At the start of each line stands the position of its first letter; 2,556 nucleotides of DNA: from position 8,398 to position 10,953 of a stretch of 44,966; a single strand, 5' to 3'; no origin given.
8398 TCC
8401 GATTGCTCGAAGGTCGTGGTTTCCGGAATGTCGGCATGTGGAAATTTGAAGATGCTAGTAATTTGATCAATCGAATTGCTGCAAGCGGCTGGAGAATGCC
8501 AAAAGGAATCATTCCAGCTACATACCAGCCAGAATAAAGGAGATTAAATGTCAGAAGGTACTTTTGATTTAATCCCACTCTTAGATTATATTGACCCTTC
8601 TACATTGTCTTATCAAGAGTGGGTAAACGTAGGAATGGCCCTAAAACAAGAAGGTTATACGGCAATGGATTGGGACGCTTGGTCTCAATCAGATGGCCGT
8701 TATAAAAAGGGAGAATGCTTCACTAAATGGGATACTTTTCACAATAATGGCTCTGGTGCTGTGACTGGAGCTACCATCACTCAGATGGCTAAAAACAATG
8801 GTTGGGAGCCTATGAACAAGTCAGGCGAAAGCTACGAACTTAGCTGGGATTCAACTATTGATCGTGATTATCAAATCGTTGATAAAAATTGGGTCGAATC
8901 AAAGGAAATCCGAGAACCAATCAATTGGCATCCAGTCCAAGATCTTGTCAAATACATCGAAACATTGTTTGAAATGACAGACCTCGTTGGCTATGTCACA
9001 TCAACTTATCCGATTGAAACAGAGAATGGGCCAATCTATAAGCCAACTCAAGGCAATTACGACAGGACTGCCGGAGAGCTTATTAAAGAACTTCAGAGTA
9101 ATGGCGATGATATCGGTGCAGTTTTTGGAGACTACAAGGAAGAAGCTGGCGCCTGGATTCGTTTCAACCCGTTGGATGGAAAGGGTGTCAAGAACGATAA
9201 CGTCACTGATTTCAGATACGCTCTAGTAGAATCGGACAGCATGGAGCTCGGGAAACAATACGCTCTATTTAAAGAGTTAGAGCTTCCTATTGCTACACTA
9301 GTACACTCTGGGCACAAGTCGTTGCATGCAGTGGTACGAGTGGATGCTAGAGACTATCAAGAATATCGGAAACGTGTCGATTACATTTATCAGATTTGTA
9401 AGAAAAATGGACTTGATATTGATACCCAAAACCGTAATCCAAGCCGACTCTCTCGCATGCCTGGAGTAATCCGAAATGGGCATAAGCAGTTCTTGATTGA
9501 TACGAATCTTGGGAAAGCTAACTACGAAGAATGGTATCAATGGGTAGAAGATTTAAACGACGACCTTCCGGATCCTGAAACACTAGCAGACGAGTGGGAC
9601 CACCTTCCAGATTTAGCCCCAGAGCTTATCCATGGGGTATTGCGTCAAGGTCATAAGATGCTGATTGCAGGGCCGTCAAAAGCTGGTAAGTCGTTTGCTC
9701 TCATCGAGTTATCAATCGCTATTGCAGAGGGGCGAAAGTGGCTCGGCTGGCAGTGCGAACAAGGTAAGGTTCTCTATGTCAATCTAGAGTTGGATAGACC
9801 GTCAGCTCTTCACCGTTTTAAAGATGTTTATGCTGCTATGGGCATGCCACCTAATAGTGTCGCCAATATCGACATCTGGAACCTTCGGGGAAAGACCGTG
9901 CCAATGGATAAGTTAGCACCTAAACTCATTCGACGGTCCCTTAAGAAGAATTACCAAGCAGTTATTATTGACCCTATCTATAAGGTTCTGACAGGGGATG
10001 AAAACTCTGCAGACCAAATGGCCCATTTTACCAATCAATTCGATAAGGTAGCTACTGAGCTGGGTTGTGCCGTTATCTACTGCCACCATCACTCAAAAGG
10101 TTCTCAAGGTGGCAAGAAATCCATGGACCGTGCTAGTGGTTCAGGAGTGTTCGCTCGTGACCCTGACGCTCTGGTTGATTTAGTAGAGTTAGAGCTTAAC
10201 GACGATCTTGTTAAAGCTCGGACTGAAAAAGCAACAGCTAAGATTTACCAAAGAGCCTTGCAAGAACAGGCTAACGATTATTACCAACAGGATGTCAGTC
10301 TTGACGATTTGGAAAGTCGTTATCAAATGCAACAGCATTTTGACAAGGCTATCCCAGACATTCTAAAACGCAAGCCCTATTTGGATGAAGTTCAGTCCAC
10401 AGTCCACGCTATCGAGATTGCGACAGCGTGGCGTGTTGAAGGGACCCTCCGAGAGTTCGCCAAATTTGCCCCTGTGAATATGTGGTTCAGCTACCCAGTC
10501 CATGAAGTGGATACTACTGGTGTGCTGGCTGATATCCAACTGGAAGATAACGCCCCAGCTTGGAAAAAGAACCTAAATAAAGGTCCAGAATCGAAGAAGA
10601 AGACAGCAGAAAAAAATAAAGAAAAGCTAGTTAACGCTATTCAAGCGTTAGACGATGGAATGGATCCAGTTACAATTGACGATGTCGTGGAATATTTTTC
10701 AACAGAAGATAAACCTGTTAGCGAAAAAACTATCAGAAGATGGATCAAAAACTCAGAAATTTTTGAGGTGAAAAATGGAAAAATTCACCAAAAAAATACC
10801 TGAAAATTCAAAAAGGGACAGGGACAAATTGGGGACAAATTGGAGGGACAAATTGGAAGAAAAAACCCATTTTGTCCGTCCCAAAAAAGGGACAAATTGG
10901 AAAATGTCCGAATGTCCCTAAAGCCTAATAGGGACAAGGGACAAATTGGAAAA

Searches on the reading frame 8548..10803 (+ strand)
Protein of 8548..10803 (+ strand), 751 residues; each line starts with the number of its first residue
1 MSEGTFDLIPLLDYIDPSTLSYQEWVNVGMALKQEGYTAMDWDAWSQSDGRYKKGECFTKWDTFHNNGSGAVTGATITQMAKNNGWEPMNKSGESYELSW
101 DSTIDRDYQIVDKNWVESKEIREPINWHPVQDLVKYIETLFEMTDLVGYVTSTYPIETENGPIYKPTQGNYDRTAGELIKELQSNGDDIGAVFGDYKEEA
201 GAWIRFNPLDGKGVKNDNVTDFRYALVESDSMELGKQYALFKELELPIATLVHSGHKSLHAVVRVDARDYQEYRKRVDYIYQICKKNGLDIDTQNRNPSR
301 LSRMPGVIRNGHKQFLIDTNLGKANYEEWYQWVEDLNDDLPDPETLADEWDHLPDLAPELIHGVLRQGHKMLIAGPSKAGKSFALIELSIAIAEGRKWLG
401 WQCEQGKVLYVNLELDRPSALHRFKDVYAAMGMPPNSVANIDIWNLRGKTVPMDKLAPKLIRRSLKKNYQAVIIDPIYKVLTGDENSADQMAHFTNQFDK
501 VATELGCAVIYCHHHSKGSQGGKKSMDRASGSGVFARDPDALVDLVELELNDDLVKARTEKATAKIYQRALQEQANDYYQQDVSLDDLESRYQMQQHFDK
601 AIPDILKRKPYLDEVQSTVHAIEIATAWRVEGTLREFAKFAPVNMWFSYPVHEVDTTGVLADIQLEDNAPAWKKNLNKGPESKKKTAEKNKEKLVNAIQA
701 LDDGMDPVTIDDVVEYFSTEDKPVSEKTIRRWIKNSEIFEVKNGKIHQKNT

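Call 76: search_protein_families(library=pfam, proteins=[window:8548-10803:+], max_evalue=0.001)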
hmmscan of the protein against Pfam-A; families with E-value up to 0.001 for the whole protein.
window:8548-10803:+ (751 aa): 2 families
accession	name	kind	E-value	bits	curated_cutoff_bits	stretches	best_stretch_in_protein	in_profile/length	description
PF13481.12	AAA_25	-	8.5e-32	110.8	27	1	347-519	12-194/195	AAA domain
PF08707.16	PriCT_2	-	1.3e-19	70.8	22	1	11-81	4-77/77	Primase C terminal 2 (PriCT-2)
